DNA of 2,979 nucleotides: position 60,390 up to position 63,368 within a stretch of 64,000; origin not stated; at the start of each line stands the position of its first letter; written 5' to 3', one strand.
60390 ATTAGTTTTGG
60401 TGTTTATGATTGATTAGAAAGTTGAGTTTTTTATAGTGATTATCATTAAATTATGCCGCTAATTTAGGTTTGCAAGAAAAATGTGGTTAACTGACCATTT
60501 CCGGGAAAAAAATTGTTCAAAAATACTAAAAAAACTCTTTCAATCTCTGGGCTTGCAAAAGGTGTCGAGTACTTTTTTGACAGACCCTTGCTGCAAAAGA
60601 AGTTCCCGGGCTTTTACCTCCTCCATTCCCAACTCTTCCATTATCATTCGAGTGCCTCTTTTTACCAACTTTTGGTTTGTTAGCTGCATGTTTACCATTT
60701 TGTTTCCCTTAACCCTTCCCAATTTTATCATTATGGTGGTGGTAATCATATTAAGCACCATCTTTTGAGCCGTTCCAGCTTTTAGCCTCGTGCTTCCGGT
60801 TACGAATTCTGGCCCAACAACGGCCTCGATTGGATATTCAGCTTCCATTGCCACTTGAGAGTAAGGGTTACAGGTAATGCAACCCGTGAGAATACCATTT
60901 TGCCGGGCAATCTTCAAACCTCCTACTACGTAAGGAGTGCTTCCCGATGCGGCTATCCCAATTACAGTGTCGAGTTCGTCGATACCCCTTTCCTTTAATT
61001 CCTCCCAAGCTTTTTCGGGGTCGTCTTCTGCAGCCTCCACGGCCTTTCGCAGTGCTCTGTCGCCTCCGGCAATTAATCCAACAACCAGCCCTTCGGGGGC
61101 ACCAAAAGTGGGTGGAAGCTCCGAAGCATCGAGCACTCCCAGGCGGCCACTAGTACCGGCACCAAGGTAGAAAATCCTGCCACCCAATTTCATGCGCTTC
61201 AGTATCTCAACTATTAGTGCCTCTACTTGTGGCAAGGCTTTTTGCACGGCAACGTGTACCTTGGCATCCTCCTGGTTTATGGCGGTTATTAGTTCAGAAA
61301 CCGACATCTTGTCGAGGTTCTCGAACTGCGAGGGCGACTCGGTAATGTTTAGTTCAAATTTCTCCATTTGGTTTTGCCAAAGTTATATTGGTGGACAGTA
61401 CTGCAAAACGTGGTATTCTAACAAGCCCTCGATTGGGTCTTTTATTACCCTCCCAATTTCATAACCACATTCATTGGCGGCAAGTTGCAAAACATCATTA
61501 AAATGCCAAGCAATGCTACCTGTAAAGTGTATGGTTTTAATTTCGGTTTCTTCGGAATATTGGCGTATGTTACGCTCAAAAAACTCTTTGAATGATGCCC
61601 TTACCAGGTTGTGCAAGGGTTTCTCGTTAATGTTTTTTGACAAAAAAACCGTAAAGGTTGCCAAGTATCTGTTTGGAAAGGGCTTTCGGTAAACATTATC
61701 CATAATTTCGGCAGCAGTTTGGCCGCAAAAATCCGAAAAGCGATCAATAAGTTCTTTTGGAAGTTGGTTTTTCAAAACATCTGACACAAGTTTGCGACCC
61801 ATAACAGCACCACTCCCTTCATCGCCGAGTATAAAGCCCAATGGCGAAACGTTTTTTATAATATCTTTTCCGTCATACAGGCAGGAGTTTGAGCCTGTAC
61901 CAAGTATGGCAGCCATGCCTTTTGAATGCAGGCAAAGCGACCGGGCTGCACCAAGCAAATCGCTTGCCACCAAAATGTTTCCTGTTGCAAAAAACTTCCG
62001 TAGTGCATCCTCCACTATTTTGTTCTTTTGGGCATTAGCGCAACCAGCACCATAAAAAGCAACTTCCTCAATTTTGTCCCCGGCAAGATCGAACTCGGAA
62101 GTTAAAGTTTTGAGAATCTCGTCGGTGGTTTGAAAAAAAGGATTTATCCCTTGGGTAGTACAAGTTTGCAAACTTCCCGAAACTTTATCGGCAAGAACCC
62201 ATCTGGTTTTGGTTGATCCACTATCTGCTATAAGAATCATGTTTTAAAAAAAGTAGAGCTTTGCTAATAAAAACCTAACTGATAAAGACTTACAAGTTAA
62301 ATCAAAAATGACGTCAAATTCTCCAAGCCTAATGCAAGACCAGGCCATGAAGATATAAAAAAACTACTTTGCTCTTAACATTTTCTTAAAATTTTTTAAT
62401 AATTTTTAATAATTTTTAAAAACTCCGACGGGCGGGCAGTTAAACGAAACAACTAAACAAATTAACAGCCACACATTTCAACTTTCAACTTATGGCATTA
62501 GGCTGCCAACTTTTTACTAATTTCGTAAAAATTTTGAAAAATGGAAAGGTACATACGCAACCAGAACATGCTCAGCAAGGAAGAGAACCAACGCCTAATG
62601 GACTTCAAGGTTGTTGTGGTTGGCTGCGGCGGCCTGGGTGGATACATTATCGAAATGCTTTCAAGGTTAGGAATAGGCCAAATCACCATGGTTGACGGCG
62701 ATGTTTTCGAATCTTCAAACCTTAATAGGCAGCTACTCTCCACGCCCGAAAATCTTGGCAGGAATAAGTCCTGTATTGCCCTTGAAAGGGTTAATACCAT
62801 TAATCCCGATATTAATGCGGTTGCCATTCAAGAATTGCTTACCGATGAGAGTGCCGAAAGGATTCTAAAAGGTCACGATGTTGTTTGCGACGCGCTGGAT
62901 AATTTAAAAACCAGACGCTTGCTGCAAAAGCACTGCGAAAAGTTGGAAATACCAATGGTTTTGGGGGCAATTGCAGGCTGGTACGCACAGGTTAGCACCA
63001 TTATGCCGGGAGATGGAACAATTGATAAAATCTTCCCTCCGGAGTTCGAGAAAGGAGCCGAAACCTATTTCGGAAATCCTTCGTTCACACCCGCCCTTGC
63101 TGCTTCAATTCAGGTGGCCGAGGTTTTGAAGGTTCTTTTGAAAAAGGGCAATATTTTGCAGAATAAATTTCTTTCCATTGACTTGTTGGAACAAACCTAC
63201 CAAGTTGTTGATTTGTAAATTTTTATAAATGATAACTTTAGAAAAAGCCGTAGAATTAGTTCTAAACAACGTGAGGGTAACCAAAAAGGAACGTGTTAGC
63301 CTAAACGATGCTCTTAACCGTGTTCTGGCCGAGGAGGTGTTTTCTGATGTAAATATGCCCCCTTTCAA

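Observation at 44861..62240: SusC/SusD locus joined to MurNAc catabolism and a T9SS-secreted cell-wall amidase: candidate peptidoglycan-foraging PUL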

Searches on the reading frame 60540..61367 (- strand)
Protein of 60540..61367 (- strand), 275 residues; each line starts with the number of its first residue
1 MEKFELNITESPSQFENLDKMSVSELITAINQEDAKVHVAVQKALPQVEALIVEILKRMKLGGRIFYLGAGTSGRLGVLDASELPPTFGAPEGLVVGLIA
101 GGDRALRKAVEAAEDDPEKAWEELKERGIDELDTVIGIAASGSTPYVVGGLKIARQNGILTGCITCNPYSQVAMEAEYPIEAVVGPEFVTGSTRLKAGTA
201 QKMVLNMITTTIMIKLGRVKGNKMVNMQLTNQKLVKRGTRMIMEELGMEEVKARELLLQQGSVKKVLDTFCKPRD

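Call 3: search_protein_families(library=pfam, proteins=[window:60540-61367:-], max_evalue=0.01)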
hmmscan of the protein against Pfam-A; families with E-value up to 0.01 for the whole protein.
window:60540-61367:- (275 aa): 4 families
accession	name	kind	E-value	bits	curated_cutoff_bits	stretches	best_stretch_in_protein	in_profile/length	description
PF22645.1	GKRP_SIS_N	-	1.4e-20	73.5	27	1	48-153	2-111/113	Glucokinase regulatory protein N-terminal SIS domain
PF01380.27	SIS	-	5.8e-09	36.3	25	1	129-209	51-129/131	SIS domain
PF20741.3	GKRP-like_C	-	1.2e-05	26.3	27.7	1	222-259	2-39/100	C-terminal lid domain of glucokinase regulatory protein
PF22198.1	GKRP_SIS_2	-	0.00013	22.2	27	1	48-105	7-64/191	Glucokinase regulatory protein, second SIS domain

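Call 4: search_protein_families(library=ncbifam, proteins=[window:60540-61367:-], max_evalue=0.01)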
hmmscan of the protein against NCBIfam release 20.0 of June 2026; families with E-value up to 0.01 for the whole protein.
window:60540-61367:- (275 aa): 9 families
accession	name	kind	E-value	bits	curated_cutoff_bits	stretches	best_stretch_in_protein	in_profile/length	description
NF003915.0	PRK05441.1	subfamily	1.7e-110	368.7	168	1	7-265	7-266/300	N-acetylmuramic acid 6-phosphate etherase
NF009222.0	PRK12570.1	subfamily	1e-99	333.3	255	1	13-260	20-267/307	N-acetylmuramic acid 6-phosphate etherase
TIGR00274.1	TIGR00274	equivalog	2.5e-93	312.3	302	1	11-263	6-258/291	N-acetylmuramic acid 6-phosphate etherase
NF001484.0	PRK00331.1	subfamily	1e-05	24.1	381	1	129-248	331-448/601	isomerizing glutamine--fructose-6-phosphate transaminase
TIGR01135.1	glmS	equivalog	2.4e-05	23.1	418.05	1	126-245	333-450/607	glutamine--fructose-6-phosphate transaminase (isomerizing)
NF008458.0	PRK11337.1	equivalog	0.00047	19.2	378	1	130-182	187-239/293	MurR/RpiR family transcriptional regulator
NF040776.2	AlsR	equivalog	0.00054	19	400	1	129-182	174-227/279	transcriptional repressor AlsR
TIGR03127.2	RuMP_HxlB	equivalog_domain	0.00087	19.2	160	0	128-185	69-126/178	6-phospho-3-hexuloisomerase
NF008481.0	PRK11382.1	equivalog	0.001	18.3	430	0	129-220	90-177/340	fructoselysine 6-phosphate deglycase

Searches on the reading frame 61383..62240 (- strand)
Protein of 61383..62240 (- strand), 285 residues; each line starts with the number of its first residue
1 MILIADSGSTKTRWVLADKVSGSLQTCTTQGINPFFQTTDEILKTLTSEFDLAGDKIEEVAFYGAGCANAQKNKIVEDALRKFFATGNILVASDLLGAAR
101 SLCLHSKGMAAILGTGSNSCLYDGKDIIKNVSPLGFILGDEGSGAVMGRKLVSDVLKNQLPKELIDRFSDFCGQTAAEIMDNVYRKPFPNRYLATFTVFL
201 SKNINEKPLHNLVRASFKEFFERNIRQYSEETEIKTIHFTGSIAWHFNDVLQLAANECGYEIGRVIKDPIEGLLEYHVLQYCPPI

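Call 3: search_protein_families(library=pfam, proteins=[window:61383-62240:-], max_evalue=0.01)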
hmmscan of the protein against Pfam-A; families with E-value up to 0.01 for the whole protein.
window:61383-62240:- (285 aa): 1 family
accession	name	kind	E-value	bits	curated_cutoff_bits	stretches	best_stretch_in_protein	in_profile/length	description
PF01869.26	BcrAD_BadFG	-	1.6e-08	34.9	31.5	1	6-152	4-152/271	BadF/BadG/BcrA/BcrD ATPase family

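Call 4: search_protein_families(library=ncbifam, proteins=[window:61383-62240:-], max_evalue=0.01)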
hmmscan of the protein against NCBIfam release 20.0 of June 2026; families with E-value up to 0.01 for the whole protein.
window:61383-62240:- (285 aa): 1 family
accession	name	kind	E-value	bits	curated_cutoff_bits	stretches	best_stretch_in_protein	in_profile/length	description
NF046058.1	NagK_SO3507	equivalog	8.9e-08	31.9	370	1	5-158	14-171/295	N-acetylglucosamine kinase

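Call 32: search_solved_structures(query=window:61383-62240:-, max_evalue=0.001, show_alignments=1)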
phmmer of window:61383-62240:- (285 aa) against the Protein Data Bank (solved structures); distinct sequences matched with E-value up to 0.001: 7.
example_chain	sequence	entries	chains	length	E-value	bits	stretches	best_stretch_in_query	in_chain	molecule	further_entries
1zxo_A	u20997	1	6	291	9.8e-79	267.7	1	1-278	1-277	conserved hypothetical protein Q8A1P1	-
1zbs_A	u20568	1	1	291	7.8e-75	254.9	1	1-278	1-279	hypothetical protein PG1100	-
8oqw_A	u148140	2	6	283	3.3e-71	243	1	1-277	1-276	ATPase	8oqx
8ow9_B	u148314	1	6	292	1.1e-70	241.3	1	2-277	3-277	Putative novel MurNAc kinase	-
8oqk_A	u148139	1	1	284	1.4e-67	231.1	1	1-279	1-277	N-acetylglucosamine kinase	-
8ow7_A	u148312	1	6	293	2.7e-67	230.2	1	3-279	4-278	N-acetylglucosamine kinase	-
8zo3_A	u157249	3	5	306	1.8e-06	30.7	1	50-198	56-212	N-acetylmuramic acid/N-acetylglucosamine kinase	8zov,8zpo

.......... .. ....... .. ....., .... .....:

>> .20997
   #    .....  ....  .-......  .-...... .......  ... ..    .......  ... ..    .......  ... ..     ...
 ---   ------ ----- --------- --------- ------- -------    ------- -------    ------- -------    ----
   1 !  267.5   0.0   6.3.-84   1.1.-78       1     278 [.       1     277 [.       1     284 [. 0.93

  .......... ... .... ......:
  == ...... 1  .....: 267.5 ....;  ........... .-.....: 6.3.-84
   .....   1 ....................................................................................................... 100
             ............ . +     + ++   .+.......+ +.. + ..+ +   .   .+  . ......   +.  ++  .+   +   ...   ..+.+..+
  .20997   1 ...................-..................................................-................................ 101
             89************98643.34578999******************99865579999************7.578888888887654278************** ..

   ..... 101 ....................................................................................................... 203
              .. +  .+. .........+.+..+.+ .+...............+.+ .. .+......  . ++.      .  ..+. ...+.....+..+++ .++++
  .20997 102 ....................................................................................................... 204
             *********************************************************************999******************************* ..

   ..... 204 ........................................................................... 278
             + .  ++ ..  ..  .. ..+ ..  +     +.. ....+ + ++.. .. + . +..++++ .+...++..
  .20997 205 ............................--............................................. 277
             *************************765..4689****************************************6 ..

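Call 78: search_solved_structures(query=window:61383-62240:-, max_evalue=1e-50, show_alignments=5)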
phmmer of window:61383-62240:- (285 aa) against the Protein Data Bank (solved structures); distinct sequences matched with E-value up to 1e-50: 6.
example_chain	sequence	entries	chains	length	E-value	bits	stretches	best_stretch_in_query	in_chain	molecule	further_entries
1zxo_A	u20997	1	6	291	9.8e-79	267.7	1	1-278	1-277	conserved hypothetical protein Q8A1P1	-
1zbs_A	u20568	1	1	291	7.8e-75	254.9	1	1-278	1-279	hypothetical protein PG1100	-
8oqw_A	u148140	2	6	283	3.3e-71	243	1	1-277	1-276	ATPase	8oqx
8ow9_B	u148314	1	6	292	1.1e-70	241.3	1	2-277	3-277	Putative novel MurNAc kinase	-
8oqk_A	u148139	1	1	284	1.4e-67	231.1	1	1-279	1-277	N-acetylglucosamine kinase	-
8ow7_A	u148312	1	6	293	2.7e-67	230.2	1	3-279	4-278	N-acetylglucosamine kinase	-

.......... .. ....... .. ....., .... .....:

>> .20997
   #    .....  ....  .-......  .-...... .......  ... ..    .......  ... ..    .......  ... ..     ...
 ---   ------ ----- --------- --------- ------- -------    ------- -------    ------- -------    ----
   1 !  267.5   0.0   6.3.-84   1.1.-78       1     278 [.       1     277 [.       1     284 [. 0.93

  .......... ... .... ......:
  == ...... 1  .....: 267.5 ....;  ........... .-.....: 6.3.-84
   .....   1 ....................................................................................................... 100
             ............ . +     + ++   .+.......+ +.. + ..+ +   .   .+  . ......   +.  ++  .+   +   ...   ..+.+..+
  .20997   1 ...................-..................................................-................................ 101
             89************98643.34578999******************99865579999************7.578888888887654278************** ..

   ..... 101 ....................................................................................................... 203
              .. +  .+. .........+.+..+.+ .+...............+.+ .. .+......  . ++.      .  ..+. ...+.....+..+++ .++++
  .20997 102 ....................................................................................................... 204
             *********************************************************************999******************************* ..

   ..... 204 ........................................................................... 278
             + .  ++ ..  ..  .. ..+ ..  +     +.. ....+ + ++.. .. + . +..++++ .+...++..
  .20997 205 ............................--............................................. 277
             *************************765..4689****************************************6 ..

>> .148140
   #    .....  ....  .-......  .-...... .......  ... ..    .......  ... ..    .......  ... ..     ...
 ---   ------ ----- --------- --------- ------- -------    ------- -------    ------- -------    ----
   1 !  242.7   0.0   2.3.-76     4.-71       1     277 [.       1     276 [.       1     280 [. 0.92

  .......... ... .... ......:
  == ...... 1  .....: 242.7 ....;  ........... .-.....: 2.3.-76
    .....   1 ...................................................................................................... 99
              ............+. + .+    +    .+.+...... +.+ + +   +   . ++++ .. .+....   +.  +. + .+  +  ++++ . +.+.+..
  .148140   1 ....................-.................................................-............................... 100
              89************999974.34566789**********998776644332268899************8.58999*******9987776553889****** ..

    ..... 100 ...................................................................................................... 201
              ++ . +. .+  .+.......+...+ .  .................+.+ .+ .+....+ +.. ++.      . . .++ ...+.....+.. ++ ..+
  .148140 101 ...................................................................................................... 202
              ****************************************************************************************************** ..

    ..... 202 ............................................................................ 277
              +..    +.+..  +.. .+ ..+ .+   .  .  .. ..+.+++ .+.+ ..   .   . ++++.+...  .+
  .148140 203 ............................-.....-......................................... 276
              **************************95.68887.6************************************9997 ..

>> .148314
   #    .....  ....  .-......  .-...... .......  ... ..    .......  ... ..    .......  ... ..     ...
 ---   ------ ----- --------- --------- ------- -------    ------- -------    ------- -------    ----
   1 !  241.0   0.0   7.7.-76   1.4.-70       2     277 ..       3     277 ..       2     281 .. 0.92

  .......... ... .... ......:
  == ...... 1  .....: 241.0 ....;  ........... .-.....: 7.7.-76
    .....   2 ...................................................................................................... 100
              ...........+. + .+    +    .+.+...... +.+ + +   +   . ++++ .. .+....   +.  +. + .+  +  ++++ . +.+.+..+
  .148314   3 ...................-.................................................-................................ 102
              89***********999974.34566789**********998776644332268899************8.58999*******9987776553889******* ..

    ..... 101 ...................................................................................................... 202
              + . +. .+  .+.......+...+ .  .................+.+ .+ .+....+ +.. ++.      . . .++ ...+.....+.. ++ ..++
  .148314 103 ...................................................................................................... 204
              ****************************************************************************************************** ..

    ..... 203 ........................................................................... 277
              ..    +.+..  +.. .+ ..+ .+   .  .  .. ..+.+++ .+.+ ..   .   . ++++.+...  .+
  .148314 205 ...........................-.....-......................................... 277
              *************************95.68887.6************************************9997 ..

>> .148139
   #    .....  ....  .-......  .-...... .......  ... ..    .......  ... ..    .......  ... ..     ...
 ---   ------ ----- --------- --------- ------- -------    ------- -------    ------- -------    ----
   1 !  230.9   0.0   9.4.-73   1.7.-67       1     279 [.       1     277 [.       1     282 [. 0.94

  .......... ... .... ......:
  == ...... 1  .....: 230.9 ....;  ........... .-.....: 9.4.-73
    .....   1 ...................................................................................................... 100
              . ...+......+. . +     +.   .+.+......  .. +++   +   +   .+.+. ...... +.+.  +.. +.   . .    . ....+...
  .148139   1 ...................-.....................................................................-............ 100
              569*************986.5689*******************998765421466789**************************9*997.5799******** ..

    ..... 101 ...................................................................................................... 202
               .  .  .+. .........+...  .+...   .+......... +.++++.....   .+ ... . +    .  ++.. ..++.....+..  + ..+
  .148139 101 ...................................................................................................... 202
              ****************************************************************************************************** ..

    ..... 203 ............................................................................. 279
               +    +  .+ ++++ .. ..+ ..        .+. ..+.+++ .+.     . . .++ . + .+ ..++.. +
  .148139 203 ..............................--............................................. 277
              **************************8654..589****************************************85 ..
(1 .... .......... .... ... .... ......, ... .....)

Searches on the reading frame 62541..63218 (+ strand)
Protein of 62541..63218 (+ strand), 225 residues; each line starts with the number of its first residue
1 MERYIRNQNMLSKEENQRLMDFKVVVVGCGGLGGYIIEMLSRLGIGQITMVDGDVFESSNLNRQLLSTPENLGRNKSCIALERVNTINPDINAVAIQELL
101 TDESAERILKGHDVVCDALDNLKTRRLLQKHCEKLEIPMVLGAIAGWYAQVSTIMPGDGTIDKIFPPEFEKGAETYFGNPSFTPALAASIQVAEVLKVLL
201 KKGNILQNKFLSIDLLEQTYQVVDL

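Call 15: search_protein_families(library=pfam, proteins=[window:62541-63218:+], max_evalue=0.001)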
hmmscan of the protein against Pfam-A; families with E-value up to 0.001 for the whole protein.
window:62541-63218:+ (225 aa): 1 family
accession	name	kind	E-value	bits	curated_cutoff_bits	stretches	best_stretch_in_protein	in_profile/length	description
PF00899.27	ThiF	-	2.6e-56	190.9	28.1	1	10-223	9-227/238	ThiF family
